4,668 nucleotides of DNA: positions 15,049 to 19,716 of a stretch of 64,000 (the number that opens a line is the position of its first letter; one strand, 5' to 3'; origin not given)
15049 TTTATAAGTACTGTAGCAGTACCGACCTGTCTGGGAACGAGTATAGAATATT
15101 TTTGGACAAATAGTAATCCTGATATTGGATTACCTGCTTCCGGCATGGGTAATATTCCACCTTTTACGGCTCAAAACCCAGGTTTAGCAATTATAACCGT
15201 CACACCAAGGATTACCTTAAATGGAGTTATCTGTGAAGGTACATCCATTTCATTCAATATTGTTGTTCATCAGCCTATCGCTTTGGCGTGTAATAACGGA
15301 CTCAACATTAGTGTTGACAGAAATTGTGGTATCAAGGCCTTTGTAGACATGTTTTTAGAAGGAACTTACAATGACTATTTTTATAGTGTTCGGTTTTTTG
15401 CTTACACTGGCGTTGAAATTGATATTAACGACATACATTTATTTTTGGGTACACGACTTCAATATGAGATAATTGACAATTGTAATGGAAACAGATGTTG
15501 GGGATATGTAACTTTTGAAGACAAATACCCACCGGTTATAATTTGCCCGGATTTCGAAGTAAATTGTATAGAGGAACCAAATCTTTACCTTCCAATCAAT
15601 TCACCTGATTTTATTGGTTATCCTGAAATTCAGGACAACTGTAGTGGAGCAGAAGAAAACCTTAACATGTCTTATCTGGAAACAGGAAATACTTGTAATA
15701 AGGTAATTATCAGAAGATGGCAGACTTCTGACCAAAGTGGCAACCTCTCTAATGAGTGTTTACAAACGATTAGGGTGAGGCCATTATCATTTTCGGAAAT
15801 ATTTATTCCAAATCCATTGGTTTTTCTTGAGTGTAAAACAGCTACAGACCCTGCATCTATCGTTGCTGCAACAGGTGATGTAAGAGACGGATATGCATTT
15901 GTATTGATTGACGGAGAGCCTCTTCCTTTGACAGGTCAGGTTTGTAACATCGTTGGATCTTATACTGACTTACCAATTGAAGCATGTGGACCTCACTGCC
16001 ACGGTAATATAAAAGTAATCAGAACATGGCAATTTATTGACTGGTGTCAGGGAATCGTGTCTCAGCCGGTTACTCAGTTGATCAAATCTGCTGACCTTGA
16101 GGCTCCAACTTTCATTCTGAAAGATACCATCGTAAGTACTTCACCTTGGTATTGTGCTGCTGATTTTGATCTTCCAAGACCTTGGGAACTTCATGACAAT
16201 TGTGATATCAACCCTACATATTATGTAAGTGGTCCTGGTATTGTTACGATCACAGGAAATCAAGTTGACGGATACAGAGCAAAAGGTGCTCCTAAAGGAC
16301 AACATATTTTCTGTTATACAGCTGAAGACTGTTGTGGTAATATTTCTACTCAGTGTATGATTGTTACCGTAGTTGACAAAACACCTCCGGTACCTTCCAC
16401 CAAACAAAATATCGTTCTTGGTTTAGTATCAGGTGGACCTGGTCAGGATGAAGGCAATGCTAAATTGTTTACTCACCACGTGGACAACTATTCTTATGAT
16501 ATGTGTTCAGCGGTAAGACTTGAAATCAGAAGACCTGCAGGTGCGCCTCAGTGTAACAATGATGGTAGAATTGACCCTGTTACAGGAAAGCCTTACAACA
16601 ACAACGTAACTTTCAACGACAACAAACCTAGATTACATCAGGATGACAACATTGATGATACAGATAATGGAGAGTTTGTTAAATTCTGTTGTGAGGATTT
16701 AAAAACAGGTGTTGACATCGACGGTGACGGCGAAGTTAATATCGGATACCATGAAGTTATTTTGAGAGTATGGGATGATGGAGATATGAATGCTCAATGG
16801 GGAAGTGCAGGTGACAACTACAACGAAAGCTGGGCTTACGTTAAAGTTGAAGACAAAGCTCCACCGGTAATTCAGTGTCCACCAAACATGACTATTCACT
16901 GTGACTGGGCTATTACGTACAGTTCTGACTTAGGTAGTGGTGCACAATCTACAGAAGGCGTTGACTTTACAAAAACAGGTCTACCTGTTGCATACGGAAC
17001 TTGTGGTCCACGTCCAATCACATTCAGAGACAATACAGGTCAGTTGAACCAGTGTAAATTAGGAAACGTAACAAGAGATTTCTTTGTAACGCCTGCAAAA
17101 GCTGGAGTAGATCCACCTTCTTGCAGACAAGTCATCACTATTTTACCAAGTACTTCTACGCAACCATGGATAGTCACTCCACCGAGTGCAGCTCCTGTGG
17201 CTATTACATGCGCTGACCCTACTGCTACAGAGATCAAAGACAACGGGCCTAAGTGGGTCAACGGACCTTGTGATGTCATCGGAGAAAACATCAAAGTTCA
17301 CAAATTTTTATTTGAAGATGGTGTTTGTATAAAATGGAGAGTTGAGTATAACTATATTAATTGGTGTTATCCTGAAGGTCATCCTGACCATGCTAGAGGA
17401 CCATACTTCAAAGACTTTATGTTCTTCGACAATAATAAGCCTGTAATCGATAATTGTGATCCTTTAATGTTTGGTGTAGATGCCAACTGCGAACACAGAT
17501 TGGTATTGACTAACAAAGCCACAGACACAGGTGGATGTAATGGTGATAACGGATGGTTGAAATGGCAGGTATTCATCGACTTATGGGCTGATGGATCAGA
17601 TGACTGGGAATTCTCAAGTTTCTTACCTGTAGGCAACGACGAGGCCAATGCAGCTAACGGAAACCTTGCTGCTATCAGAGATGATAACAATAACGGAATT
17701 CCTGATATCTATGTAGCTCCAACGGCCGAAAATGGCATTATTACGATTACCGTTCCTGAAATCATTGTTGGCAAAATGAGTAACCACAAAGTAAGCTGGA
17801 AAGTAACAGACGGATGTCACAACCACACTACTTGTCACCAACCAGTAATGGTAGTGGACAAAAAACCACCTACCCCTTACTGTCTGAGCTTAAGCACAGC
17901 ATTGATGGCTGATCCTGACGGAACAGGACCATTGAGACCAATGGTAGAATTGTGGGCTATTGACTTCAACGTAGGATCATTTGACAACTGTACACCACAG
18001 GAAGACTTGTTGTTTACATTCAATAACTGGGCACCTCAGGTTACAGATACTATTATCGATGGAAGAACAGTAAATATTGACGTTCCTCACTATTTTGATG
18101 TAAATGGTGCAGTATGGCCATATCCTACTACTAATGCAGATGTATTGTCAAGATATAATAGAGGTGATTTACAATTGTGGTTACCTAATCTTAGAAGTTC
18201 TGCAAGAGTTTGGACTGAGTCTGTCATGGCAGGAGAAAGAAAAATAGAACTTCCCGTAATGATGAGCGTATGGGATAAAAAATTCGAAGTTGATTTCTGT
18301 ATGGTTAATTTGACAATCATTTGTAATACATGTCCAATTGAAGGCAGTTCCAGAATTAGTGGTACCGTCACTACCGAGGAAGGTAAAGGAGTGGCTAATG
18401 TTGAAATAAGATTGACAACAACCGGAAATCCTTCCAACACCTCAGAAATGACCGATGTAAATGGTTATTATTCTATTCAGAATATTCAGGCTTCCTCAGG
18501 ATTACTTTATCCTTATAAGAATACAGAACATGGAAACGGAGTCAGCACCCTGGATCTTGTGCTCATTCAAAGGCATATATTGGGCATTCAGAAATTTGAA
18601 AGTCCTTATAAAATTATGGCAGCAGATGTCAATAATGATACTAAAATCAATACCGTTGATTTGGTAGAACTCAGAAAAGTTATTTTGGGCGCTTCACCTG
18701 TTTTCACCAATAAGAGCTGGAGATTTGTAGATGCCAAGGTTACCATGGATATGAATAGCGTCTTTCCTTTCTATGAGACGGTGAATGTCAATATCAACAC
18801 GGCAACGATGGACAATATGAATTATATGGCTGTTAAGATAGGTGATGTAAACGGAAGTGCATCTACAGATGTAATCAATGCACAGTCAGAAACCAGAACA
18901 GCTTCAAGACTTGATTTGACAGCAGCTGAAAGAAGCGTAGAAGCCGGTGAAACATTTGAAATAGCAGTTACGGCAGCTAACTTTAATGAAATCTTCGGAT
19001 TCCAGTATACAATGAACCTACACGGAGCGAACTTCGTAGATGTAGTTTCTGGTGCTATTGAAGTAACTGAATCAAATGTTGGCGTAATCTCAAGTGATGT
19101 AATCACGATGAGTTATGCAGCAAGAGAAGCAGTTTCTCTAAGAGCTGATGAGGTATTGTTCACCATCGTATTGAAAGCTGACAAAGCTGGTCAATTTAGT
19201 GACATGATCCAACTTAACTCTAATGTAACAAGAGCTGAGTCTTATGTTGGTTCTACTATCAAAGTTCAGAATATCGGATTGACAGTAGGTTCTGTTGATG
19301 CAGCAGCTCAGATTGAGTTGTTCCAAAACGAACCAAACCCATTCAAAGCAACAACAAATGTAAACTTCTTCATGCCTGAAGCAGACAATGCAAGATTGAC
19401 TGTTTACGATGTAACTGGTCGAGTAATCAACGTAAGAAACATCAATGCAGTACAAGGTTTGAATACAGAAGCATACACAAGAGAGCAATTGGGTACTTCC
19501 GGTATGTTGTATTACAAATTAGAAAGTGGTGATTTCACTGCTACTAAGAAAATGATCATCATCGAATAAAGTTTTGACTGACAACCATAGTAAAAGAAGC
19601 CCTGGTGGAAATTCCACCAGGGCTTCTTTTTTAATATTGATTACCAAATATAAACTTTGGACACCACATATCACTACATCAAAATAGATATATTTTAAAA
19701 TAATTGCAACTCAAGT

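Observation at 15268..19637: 4.4-kb direct repeat 9.8 kb apart with mosaic identity: concerted evolution and a recombination substrate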

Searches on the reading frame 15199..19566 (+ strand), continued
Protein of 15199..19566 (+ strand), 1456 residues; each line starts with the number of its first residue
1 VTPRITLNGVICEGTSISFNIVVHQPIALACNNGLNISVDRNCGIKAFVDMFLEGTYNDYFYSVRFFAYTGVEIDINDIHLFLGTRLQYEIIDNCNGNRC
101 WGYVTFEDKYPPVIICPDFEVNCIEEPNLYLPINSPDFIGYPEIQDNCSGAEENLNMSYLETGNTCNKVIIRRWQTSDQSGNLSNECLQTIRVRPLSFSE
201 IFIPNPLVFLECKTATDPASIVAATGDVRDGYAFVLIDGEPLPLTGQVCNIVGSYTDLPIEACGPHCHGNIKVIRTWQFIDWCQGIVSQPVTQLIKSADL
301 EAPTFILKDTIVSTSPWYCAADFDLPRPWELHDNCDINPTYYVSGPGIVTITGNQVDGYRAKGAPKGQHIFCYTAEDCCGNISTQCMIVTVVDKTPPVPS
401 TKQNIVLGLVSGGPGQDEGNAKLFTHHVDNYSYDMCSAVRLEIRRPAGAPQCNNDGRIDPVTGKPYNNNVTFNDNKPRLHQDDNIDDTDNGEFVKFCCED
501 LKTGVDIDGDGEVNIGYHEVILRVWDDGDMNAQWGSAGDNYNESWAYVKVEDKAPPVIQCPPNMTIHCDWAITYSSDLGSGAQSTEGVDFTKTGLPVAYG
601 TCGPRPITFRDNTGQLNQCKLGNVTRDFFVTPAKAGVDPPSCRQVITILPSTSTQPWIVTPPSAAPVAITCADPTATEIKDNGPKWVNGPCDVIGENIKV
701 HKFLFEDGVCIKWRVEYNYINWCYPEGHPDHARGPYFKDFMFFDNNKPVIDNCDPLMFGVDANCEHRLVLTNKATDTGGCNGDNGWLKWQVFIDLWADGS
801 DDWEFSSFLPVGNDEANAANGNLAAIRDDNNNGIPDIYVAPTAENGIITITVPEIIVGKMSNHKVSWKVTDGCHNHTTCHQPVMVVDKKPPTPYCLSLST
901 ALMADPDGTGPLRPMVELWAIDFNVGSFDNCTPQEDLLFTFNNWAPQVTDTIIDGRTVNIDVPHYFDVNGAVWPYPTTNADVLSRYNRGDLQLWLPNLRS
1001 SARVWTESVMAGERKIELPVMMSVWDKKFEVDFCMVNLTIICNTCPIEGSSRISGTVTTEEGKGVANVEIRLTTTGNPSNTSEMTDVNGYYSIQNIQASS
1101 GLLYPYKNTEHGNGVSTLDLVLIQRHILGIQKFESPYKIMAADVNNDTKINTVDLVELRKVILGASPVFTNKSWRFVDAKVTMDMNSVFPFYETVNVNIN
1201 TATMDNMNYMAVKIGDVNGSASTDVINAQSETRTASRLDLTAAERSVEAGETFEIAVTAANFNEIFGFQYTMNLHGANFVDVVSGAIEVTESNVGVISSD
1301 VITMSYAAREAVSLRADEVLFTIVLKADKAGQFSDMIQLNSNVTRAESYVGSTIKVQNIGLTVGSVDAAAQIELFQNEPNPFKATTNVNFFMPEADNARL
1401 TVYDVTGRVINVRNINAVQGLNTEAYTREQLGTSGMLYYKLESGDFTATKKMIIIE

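Call 36: find_encoding_contigs(protein=P0127, flank=8000, max_places=2)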
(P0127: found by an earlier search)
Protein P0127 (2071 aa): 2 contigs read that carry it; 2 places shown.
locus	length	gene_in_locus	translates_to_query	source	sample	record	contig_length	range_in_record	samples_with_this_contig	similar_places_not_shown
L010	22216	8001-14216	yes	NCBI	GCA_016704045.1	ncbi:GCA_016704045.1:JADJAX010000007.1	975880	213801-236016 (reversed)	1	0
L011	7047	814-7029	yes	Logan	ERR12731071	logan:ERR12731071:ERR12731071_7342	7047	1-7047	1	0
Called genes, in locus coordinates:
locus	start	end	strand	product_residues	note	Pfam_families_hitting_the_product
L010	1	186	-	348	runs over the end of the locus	PF01261:AP_endonuc_2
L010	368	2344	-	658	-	PF00676:E1_dh, PF02779:Transket_pyr, PF02780:Transketolase_C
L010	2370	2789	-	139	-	PF01475:FUR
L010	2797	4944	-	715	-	PF00133:tRNA-synt_1, PF09334:tRNA-synt_1g, PF08264:Anticodon_1 (weak), PF19303:Anticodon_3, PF01588:tRNA_bind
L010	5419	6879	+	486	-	-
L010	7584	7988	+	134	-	-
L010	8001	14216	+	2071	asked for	PF22352:K319L-like_PKD (faint), PF00404:Dockerin_1 (weak), PF18962:Por_Secre_tail (faint)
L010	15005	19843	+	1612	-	PF02494:HYR (faint), PF00059:Lectin_C (weak), PF00404:Dockerin_1 (weak), PF00963:Cohesin, PF18962:Por_Secre_tail (weak)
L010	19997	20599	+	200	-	-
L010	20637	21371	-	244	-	PF00535:Glycos_transf_2, PF13641:Glyco_tranf_2_3 (weak)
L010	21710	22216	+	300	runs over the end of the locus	PF00892:EamA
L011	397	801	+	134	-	-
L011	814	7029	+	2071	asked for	PF22352:K319L-like_PKD (faint), PF00404:Dockerin_1 (weak), PF18962:Por_Secre_tail (faint)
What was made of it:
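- On Dockerin type I module: The only support is a cohesin-containing neighbour of paralogue C (call 36).
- Closest known: Cohesin-dockerin systems. Same: A cohesin-containing T9SS protein is encoded next to paralogue C (call 36).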

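Call 37: find_encoding_contigs(protein=P0144, flank=10000, max_places=2)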
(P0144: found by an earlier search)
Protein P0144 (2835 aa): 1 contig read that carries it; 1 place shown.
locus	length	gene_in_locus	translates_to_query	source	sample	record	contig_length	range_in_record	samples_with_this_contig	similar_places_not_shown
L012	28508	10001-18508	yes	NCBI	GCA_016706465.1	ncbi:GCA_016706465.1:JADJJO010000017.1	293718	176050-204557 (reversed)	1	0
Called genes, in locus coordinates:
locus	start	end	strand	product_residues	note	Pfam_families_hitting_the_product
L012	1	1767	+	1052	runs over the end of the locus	PF12810:ALK_LTK_GRD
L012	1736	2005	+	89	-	-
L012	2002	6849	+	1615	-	PF26689:FIDD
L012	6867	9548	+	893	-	PF13620:CarboxypepD_reg (weak), PF00404:Dockerin_1 (weak), PF18962:Por_Secre_tail (weak)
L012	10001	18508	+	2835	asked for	PF07504:FTP (weak), PF02128:Peptidase_M36, PF01483:P_proprotein, PF23237:HYR_4C, PF00404:Dockerin_1 (weak)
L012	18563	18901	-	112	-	-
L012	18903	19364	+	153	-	PF18962:Por_Secre_tail (weak)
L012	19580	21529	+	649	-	PF13145:Rotamase_2 (weak), PF13616:Rotamase_3, PF00639:Rotamase, PF13616:Rotamase_3, PF00639:Rotamase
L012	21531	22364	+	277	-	-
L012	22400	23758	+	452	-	PF13624:SurA_N_3 (faint), PF13145:Rotamase_2 (faint), PF00639:Rotamase, PF13616:Rotamase_3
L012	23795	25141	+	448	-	PF01979:Amidohydro_1, PF12890:DHOase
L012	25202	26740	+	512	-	PF00117:GATase, PF07722:Peptidase_C26 (weak), PF02540:NAD_synthase (weak), PF00958:GMP_synt_C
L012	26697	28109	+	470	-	PF01094:ANF_receptor (weak)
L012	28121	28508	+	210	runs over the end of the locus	PF00588:SpoU_methylase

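Call 49: search_solved_structures(query=window:15199-19566:+, max_evalue=0.1)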
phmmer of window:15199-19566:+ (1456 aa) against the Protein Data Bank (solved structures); distinct sequences matched with E-value up to 0.1: 7.
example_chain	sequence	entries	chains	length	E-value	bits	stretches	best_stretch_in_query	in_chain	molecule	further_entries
4uyq_B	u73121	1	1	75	0.0014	19.1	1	1110-1168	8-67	Cellulosomal scaffoldin adaptor protein B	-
4uyp_B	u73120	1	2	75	0.0022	18.4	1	1109-1168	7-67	Cellulosomal scaffoldin adaptor protein B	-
5nrk_B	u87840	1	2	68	0.014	15.8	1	1112-1168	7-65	DocCel5: Type I dockerin repeat domain from A. cellulolyticus family 5 endoglucanase WP_01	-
5nrm_B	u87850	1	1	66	0.02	15.3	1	1112-1165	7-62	DocCel5: Type I dockerin repeat domain from A. cellulolyticus family 5 endoglucanase WP_01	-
8x39_A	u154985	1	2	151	0.028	14.8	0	1112-1166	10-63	Serine protease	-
8x3a_A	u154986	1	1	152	0.029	14.8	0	1112-1166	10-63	Serine protease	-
3ul4_B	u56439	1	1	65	0.086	13.2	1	1113-1165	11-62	Cellulosome enzyme, dockerin type I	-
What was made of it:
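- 18336..18828 (+): A-type cassette: the start of a CarboxypepD_reg-like beta-sandwich, a type I dockerin-like domain and a variable linker. It is 53% identical to the B cassette. It is found at locus A in other species as well. PDB dockerin hits are in call 49.
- On Dockerin type I module: PDB dockerin chains match at E 1e-3 to 1e-2 (call 49).
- Tried and rejected: The PDB sequence search found only the dockerin (call 49).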

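Call 53: search_protein_families(library=ncbifam, proteins=[window:15199-19566:+], max_evalue=0.01)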
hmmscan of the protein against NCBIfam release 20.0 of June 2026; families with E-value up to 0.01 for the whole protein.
window:15199-19566:+ (1456 aa): 2 families
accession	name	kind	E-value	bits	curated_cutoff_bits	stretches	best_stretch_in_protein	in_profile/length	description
TIGR04183.1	Por_Secre_tail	domain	1.6e-09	37.6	23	1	1379-1454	3-71/72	T9SS type A sorting domain-containing protein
NF038113.1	T9SSA_dep_M36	equivalog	1.6e-05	23.3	885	1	1371-1454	790-868/869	T9SS-dependent M36 family metallopeptidase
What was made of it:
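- On T9SS type A cargo protein: TIGR04183 scores 37.6 bits against a cut-off of 23 (call 53).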

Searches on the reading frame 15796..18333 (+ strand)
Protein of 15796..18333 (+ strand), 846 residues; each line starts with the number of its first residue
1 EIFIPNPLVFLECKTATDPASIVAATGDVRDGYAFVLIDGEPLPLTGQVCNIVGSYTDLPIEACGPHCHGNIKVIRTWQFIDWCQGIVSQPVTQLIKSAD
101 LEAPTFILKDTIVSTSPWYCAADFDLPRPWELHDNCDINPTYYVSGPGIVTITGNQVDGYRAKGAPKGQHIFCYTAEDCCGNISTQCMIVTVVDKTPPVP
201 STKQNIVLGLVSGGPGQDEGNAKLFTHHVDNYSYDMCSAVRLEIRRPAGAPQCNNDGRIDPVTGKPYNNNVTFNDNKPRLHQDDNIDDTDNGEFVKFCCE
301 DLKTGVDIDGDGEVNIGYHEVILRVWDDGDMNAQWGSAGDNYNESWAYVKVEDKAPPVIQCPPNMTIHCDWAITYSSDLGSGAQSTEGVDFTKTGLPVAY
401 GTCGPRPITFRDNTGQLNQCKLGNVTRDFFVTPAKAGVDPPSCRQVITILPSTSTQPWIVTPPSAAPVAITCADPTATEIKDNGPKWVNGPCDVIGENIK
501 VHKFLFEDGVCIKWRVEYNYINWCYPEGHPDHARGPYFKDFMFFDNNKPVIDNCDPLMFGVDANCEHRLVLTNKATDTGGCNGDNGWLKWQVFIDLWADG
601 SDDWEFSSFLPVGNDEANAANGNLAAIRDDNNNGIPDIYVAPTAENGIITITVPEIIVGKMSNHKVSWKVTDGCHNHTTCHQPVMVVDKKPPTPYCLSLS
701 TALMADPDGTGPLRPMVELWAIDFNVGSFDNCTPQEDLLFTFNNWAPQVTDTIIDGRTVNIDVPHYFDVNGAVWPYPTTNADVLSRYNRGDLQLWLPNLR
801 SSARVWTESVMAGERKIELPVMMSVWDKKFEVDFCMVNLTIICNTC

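Call 68: predict_structure(alignment_id=A1)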
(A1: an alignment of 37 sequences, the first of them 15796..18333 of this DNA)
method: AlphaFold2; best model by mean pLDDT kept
length: 846 residues; sequences in the alignment: 37
mean_pLDDT: 84.6   pTM: 0.43
mean pLDDT of the five models: 84.6, 84.1, 83.5, 81.9, 81.8
residues with pLDDT >= 90: 249; 70-90: 522; 50-70: 75; < 50: 0
segments of 3 or more residues with pLDDT < 50: none
pLDDT, mean of each block of 10 residues (from residue 1): 86 86 89 86 78 86 74 88 79 88 90 87 92 86 92 91 93 92 92 91 90 72 89 90 84 63 65 67 69 84 87 89 90 82 92 84 86 85 87 86 84 83 88 68 89 76 84 82 83 81 71 85 79 86 82 85 83 84 72 88 91 81 84 88 87 82 88 85 84 93 70 78 93 87 89 84 92 89 88 93 90 87 90 94 79
secondary structure, 60 per line:
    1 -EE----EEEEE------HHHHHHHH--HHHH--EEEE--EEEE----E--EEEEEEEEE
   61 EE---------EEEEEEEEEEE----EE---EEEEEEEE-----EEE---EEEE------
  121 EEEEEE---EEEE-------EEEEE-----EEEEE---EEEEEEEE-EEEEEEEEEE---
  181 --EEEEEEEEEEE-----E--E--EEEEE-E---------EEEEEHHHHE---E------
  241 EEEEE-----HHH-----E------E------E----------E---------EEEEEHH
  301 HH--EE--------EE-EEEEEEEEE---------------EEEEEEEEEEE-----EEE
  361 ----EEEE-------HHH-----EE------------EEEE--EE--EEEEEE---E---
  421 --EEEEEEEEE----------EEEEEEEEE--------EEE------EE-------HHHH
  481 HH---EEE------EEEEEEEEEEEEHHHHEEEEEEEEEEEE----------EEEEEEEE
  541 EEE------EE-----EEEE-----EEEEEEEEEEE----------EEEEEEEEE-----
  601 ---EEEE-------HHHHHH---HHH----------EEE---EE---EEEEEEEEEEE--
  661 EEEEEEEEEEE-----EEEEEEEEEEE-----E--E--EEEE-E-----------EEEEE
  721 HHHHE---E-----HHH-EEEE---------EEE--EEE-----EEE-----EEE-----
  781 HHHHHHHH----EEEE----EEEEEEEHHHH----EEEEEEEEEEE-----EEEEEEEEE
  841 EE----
elements in order (helices of 4 or more, strands of 3 or more residues): E8-12 H19-26 H29-32 E35-38 E41-44 E52-62 E72-82 E92-99 E105-107 E111-114 E121-126 E130-133 E141-145 E151-155 E159-166 E168-177 E183-193 E205-209 E221-225 H226-229 E241-245 E294-298 H299-302 E318-326 E342-352 E358-360 E365-368 E398-401 E408-413 E423-431 E442-450 E459-461 H477-482 E486-488 E495-506 H507-510 E511-522 E533-543 E557-560 E566-576 E587-595 E604-607 H615-620 E637-639 E648-658 E661-671 E677-687 E699-702 E716-720 H721-724 E739-742 E752-754 E757-759 E765-767 E773-775 H781-788 E793-796 E801-807 H808-811 E816-826 E832-842

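Call 70: fold_search(model_id=the predicted structure, library=pdb)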
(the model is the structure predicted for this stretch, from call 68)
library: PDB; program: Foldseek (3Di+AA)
matches with E <= 10: 1451; with E <= 0.001: 336
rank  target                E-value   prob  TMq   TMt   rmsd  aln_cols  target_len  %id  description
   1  6e6b_A                2.9e-15  1.00  0.15  0.18  21.4       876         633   12  Crystal structure of the Protocadherin GammaB4 extracellular domain (released 2019-04-10)
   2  3q2w_A                1.5e-14  1.00  0.14  0.19  23.6       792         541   11  Crystal structure of mouse N-cadherin ectodomain (released 2011-02-23)
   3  6e6b_B                7.4e-14  1.00  0.15  0.18  20.9       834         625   12  Crystal structure of the Protocadherin GammaB4 extracellular domain (released 2019-04-10)
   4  9ijj_O                8.6e-14  1.00  0.18  0.14  20.1      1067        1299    8  In situ structure of the central apparatus in mouse sperm axoneme. (released 2025-06-04)
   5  6vg4_A                3.2e-13  1.00  0.15  0.18  20.4       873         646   11  Human protocadherin 10 ectodomain (released 2020-03-11)
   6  5erd_B                3.9e-13  1.00  0.12  0.17  34.3       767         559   10  Crystal structure of human Desmoglein-2 ectodomain (released 2016-06-22)
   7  7r5k_10               4.8e-13  1.00  0.15  0.09  30.3      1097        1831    9  Human nuclear pore complex (constricted) (released 2022-06-22)
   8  9ijj_4H               5.9e-13  1.00  0.20  0.08  18.6       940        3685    8  In situ structure of the central apparatus in mouse sperm axoneme. (released 2025-06-04)
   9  6vg1_B                7.3e-13  1.00  0.15  0.18  18.0       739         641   10  xenopus protocadherin 8.1 EC1-6 (released 2020-03-11)
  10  5erd_A                1.2e-12  1.00  0.13  0.17  30.6       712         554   10  Crystal structure of human Desmoglein-2 ectodomain (released 2016-06-22)
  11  5iry_A                1.9e-12  1.00  0.13  0.18  25.4       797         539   10  Crystal structure of human Desmocollin-1 ectodomain (released 2016-06-22)
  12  3b43                  2.0e-12  1.00  0.17  0.23  23.0       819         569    9  I-band fragment I65-I70 from titin (released 2008-01-22)
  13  9ijj_C                4.3e-12  1.00  0.15  0.14  23.7       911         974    9  In situ structure of the central apparatus in mouse sperm axoneme. (released 2025-06-04)
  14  1l3w                  6.1e-12  1.00  0.13  0.18  23.6       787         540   10  C-cadherin Ectodomain (released 2002-04-26)
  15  7a7d_a                1.1e-11  1.00  0.15  0.20  23.9       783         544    9  Cadherin fit into cryo-ET map (released 2020-12-23)
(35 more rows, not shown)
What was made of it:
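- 15801..18150 (+): Copy A, homogenised core. It encodes a string of Ig/cadherin-like (HYR-like, cysteine-rich) beta-sandwich domains. It contains short patches where A, B or C is the odd one out. AlphaFold2 pLDDT is 84.6, with Foldseek hits to cadherin ectodomains, titin and GhpA (calls 68, 70).
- Tried and rejected: The fold came from AlphaFold2 and Foldseek (calls 68, 70).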

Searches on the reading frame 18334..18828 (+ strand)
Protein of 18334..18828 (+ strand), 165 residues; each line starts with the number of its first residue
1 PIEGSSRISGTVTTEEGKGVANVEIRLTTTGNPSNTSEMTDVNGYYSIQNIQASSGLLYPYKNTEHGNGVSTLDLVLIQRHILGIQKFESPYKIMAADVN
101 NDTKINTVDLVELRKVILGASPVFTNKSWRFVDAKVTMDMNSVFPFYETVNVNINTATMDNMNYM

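Call 50: search_protein_families(library=pfam, proteins=[window:18334-18828:+], max_evalue=1)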
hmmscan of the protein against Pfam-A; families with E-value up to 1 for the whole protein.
window:18334-18828:+ (165 aa): 6 families
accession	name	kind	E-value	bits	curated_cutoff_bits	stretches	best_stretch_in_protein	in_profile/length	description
PF00404.24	Dockerin_1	-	1.7e-08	35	22.9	1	70-117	10-56/57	Dockerin type I domain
PF13620.12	CarboxypepD_reg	-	6.8e-08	33.2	32.3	1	8-53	2-47/82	Carboxypeptidase regulatory-like domain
PF13715.12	CarbopepD_reg_2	-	0.00016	22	32.2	1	8-54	1-44/88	CarboxypepD_reg-like domain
PF02369.22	Big_1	-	0.00029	21.3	34.9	1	7-49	20-65/93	Bacterial Ig-like domain (group 1)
PF17210.9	SdrD_B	-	0.0028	18.3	29.7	1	14-54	19-58/112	SdrD B-like domain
PF20598.4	DUF6795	-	0.011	16.5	27.4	1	8-55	1-50/103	Domain of unknown function (DUF6795)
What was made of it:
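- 18336..18828 (+): Pfam Dockerin_1 scores 35 bits (cut-off 22.9) and CarboxypepD_reg 33.2 bits (cut-off 32.3) (call 50).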
